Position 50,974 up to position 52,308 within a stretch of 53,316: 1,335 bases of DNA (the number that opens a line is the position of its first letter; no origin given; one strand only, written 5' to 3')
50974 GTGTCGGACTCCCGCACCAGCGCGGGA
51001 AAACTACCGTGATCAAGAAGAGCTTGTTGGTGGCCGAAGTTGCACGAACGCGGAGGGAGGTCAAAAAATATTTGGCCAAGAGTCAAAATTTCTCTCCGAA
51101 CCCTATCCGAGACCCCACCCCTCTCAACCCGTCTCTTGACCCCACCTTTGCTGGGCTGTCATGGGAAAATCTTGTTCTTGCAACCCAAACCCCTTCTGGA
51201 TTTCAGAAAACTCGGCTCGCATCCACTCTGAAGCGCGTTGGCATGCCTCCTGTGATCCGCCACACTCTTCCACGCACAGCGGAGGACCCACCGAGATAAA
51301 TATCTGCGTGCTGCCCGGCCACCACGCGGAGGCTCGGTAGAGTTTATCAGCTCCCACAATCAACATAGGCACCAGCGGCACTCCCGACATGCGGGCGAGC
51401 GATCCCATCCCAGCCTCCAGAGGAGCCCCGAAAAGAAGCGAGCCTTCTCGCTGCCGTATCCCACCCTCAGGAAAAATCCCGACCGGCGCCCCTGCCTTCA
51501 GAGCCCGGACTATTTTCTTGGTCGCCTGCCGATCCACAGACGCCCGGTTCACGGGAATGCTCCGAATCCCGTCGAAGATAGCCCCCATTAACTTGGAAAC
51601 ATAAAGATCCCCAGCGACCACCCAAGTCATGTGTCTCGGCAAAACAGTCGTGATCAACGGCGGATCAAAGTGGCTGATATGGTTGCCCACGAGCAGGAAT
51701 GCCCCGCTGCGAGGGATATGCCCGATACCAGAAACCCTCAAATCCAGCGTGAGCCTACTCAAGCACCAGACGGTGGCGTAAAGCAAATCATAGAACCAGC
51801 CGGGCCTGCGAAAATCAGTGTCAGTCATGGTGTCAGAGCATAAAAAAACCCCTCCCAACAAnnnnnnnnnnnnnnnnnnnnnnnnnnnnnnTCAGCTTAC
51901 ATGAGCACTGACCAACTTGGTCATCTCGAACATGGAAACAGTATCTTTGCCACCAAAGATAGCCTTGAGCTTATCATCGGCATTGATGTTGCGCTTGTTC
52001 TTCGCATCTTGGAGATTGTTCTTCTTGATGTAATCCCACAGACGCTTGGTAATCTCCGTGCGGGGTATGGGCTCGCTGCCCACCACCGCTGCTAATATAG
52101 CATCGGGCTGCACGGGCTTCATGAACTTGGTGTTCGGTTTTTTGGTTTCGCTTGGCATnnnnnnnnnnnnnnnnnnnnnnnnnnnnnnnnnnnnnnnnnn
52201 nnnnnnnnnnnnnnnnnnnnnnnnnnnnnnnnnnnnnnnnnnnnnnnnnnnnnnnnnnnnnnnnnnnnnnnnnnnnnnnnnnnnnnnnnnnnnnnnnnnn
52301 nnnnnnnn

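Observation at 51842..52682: Two-gene chromatin-like operon: basic histone/H-NS-like protein plus stand-alone SWIB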

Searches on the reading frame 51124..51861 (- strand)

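Call 3: search_protein_families(library=pfam, proteins=[window:51124-51861:-], max_evalue=1)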
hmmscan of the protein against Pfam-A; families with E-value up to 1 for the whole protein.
window:51124-51861:- (245 aa): 1 family
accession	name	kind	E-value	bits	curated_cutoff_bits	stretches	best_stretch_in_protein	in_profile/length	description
PF01553.26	Acyltransferase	-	2.4e-21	76.3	23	1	41-168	2-131/132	Acyltransferase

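Call 4: search_protein_families(library=ncbifam, proteins=[window:51124-51861:-], max_evalue=1)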
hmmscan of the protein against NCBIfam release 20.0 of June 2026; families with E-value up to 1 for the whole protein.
window:51124-51861:- (245 aa): 7 families
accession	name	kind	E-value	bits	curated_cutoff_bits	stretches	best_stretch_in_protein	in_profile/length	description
NF006386.0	PRK08633.1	equivalog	4.4e-22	77.7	1221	1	29-170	417-553/1147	acyl-[ACP]--phospholipid O-acyltransferase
TIGR00530.1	AGP_acyltrn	subfamily_domain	3.5e-15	55.9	102.95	1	41-168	4-129/130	1-acylglycerol-3-phosphate O-acyltransferase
NF005291.0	PRK06814.1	equivalog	5e-13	47.9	1349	1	28-173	428-568/1140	acyl-[ACP]--phospholipid O-acyltransferase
NF005959.0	PRK08043.1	equivalog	4.1e-09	35.2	886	1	27-172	2-141/719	bifunctional acyl-ACP--phospholipid O-acyltransferase/long-chain-fatty-acid--ACP ligase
NF052553.1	LyOrLpactfOlsABRUA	equivalog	0.00057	19.1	300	1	37-134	49-146/263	lyso-ornithine lipid O-acyltransferase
NF052615.1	orn_lipid_OlsF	equivalog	0.047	12.2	620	1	41-171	68-199/570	bifunctional ornithine lipid synthase OlsF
NF006487.0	PRK08905.1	equivalog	0.082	11.9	281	1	104-175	152-224/290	lysophospholipid acyltransferase family protein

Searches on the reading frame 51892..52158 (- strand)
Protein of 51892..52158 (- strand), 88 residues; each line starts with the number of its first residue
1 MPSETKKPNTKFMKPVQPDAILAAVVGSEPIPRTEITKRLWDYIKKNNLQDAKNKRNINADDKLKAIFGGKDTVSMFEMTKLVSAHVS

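Call 3: search_protein_families(library=pfam, proteins=[window:51892-52158:-], max_evalue=1)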
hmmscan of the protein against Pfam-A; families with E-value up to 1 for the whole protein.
window:51892-52158:- (88 aa): 3 families
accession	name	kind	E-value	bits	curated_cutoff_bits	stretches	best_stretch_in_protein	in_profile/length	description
PF02201.23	SWIB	-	3e-30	104.2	25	1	14-87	1-74/74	SWIB/MDM2 domain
PF07150.16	DUF1390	-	0.0087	16.2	24.7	1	4-72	151-218/226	Protein of unknown function (DUF1390)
PF23716.1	DUF7158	-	0.088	12.9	27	1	23-40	2-19/38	Family of unknown function (DUF7158)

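Call 4: search_protein_families(library=ncbifam, proteins=[window:51892-52158:-], max_evalue=1)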
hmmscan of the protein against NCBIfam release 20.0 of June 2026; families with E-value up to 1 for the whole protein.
window:51892-52158:- (88 aa): 2 families
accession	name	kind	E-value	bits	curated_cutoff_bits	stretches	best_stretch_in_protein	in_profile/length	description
NF011313.0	PRK14724.1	equivalog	6.8e-26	90.3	1088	1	13-88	914-988/988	DNA topoisomerase III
NF004966.0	PRK06319.1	equivalog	1.8e-20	72.6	868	1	7-87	779-858/862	DNA topoisomerase I/SWI domain fusion protein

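Call 54: search_protein_families(library=phrogs, proteins=[window:51892-52158:-], max_evalue=0.01)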
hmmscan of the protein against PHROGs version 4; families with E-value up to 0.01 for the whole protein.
window:51892-52158:- (88 aa): 0 families

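Call 83: search_protein_families(library=padloc, proteins=[window:51892-52158:-], max_evalue=0.01)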
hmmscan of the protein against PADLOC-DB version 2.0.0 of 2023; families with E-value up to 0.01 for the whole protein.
window:51892-52158:- (88 aa): 1 family
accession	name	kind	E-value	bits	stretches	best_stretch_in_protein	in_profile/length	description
PDLC03723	oMTase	-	0.0018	15.7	1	26-87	341-405/414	orphan methyltransferase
